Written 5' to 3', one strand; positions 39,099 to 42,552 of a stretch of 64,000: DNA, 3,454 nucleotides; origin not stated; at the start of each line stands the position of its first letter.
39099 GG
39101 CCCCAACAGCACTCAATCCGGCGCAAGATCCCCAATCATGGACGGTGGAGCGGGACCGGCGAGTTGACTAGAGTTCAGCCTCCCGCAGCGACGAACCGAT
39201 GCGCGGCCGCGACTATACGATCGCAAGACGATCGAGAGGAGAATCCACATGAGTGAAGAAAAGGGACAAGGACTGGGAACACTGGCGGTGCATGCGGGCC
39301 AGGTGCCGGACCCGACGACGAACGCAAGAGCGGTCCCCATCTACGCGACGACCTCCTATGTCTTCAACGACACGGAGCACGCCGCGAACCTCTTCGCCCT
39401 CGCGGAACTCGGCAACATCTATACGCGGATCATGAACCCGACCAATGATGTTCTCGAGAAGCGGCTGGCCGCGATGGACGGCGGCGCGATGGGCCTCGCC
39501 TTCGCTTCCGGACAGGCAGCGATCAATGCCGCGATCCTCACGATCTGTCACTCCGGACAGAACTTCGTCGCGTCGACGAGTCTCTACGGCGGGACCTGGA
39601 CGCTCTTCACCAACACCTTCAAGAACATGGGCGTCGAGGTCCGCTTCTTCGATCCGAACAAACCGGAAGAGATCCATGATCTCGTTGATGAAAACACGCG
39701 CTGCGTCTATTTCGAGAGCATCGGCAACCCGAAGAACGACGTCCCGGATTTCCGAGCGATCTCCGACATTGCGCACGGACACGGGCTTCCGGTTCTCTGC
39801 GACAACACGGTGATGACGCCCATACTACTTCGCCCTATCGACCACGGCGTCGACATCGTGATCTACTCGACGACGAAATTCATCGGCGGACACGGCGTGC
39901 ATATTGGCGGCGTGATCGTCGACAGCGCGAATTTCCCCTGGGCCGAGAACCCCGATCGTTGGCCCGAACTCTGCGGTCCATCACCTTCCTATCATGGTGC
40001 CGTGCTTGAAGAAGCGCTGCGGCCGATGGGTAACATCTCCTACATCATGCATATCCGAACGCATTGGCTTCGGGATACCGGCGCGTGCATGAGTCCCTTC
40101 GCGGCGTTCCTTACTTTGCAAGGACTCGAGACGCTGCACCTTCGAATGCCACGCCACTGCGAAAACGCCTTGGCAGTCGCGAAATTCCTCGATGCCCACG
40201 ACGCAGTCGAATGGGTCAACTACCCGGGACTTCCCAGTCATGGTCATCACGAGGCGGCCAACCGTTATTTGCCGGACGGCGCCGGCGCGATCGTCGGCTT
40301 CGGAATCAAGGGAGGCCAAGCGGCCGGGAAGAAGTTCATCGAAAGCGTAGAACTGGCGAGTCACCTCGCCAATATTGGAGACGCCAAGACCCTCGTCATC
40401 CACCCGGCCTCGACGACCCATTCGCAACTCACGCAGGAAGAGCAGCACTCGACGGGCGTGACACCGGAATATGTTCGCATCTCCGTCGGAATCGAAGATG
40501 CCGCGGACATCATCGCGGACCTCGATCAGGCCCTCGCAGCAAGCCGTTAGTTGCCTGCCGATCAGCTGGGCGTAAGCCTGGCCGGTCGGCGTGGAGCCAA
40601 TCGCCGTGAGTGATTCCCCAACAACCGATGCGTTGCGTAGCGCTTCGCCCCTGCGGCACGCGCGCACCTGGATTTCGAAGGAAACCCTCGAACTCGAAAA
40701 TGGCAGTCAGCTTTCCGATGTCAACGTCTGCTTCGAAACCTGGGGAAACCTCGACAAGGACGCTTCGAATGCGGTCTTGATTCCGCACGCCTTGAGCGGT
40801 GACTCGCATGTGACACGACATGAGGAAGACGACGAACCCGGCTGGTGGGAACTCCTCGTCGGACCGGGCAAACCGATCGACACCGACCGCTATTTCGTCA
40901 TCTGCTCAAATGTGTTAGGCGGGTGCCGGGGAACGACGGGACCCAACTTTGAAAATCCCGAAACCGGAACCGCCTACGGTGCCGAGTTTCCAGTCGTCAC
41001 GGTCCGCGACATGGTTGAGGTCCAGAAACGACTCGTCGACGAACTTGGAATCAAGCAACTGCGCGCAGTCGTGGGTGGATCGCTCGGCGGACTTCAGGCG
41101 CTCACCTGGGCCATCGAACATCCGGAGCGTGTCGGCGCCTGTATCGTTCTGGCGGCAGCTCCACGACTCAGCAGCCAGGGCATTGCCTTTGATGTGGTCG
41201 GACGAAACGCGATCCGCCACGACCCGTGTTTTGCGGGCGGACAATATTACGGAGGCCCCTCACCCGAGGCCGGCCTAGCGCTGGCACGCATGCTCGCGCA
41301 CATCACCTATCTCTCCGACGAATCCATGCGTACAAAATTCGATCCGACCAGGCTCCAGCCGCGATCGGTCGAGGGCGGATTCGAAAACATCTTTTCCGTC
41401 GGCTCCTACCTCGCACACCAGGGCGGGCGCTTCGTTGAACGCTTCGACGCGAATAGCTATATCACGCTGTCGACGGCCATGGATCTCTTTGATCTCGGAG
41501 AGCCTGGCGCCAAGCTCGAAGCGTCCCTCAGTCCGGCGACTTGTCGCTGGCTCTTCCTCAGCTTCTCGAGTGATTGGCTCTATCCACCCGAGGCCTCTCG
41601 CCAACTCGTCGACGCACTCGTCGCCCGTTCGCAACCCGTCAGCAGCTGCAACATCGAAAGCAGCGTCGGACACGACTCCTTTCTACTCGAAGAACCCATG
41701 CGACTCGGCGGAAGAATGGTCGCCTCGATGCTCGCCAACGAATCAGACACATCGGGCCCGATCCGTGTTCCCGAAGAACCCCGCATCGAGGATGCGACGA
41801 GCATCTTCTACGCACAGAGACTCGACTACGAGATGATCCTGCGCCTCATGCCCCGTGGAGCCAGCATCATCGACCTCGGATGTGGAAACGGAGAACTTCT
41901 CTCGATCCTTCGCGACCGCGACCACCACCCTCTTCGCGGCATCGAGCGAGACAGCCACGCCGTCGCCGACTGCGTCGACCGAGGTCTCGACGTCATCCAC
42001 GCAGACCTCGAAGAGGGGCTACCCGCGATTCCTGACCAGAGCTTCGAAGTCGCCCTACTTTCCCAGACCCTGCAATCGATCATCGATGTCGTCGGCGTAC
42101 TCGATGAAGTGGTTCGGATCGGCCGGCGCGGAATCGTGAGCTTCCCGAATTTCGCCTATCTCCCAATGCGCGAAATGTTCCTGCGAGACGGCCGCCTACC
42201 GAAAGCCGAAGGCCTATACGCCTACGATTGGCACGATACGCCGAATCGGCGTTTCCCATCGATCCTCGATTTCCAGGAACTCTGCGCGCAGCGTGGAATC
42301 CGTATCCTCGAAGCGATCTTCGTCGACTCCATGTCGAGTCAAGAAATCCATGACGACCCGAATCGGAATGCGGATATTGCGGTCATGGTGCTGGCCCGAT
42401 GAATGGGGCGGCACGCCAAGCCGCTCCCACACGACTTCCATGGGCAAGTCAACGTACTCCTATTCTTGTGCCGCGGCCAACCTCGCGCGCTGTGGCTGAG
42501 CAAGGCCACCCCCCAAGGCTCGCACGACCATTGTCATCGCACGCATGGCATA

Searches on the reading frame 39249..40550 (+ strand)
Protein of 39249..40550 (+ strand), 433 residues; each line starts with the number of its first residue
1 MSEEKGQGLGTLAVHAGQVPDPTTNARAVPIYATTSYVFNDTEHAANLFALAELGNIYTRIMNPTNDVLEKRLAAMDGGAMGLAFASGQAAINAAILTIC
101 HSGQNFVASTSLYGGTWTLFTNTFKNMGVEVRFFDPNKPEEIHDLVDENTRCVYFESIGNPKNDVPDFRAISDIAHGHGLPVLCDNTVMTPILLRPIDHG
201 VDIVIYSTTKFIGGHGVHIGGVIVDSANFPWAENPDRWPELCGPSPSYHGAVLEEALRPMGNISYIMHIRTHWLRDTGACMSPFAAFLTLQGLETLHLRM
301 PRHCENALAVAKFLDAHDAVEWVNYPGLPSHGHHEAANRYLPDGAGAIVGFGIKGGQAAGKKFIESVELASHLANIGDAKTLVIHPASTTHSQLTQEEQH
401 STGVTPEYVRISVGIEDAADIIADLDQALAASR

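Call 25: search_protein_families(library=pfam, proteins=[window:39249-40550:+], max_evalue=0.001)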
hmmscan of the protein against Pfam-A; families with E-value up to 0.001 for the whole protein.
window:39249-40550:+ (433 aa): 4 families
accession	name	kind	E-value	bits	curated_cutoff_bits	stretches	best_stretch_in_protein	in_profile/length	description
PF01053.26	Cys_Met_Meta_PP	-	4.5e-135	450.5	27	1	11-429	2-380/381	Cys/Met metabolism PLP-dependent enzyme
PF00155.27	Aminotran_1_2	-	3.6e-07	30.1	19.7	1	67-227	45-236/361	Aminotransferase class I and II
PF00266.25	Aminotran_5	-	0.00011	21.7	21.5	1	90-217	72-208/371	Aminotransferase class-V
PF01212.27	Beta_elim_lyase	-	0.00038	20.3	27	0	63-316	31-267/288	Beta-eliminating lyase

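Call 87: list_cluster_members(proteins=[window:39249-40550:+, window:30699-32180:-, window:53928-55067:-, window:36242-38014:-])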
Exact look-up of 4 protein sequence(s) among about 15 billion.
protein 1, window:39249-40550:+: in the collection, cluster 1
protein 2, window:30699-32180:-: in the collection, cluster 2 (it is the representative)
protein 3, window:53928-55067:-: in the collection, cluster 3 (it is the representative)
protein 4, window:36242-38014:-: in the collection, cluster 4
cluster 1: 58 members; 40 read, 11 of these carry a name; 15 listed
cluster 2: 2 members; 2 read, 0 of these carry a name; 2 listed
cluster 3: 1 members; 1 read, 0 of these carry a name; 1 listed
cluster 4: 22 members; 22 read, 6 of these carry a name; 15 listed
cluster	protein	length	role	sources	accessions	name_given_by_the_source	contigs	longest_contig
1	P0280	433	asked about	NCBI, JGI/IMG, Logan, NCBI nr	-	-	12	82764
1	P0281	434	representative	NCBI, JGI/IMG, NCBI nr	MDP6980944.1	MAG: O-acetylhomoserine aminocarboxypropyltransferase/cysteine synthase [Myxococcota ... | O-acetylhomoserine (thiol)-lyase | O-acetylhomoserine aminocarboxypropyltransferase/cysteine synthase [Myxococcota bacterium]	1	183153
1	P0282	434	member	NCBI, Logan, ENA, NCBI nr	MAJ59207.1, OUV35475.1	MAG: O-acetylhomoserine aminocarboxypropyltransferase [bacterium TMED88] | O-acetylhomoserine aminocarboxypropyltransferase [Deltaproteobacteria bacterium]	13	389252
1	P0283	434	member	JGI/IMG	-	O-acetylhomoserine (thiol)-lyase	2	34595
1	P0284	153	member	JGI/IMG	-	O-acetylhomoserine (thiol)-lyase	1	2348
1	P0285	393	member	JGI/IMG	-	O-acetylhomoserine (thiol)-lyase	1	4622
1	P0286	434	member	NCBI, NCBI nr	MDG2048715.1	MAG: O-acetylhomoserine aminocarboxypropyltransferase/cysteine synthase [Myxococcota ... | O-acetylhomoserine aminocarboxypropyltransferase/cysteine synthase [Myxococcota bacterium]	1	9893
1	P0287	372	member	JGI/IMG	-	O-acetylhomoserine (thiol)-lyase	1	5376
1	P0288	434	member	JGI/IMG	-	O-acetylhomoserine (thiol)-lyase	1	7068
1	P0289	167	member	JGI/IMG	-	O-acetylhomoserine (thiol)-lyase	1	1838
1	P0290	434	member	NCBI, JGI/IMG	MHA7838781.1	MAG: O-acetylhomoserine aminocarboxypropyltransferase/cysteine synthase family protein ...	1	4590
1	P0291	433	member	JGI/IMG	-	O-acetylhomoserine (thiol)-lyase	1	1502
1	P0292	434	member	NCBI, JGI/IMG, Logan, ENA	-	-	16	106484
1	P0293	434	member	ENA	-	-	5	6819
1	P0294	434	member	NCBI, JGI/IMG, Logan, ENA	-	-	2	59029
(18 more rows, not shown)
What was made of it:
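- Housekeeping proteins cluster at 90% or more with Myxococcota MAG proteins (call 87).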

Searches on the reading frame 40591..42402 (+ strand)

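Call 25: search_protein_families(library=pfam, proteins=[window:40591-42402:+], max_evalue=0.001)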
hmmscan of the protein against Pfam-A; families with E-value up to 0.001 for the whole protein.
window:40591-42402:+ (603 aa): 9 families
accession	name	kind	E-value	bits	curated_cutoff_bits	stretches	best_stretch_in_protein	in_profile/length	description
PF07021.18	MetW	-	9.8e-50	169.3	21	1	410-586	1-176/193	Methionine biosynthesis protein MetW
PF00561.26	Abhydrolase_1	-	4.3e-22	79.4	25.8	1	60-366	1-243/245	alpha/beta hydrolase fold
PF08241.18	Methyltransf_11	-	3e-08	34.6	21.2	1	428-514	2-90/95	Methyltransferase domain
PF13847.12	Methyltransf_31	-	2.2e-07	31.1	27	1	423-512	4-102/145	Methyltransferase domain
PF13489.12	Methyltransf_23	-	8.6e-06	26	27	1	416-532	13-131/164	Methyltransferase domain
PF13649.12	Methyltransf_25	-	1.9e-05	25.7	27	1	426-511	1-93/97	Methyltransferase domain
PF12697.13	Abhydrolase_6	-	4.4e-05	24.7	26.3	1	130-369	39-211/217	Alpha/beta hydrolase family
PF12146.15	Hydrolase_4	-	4.6e-05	23.3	27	0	138-194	59-114/239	Serine aminopeptidase, S33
PF00756.26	Esterase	-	4.9e-05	23.7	22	1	150-190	108-149/251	Putative esterase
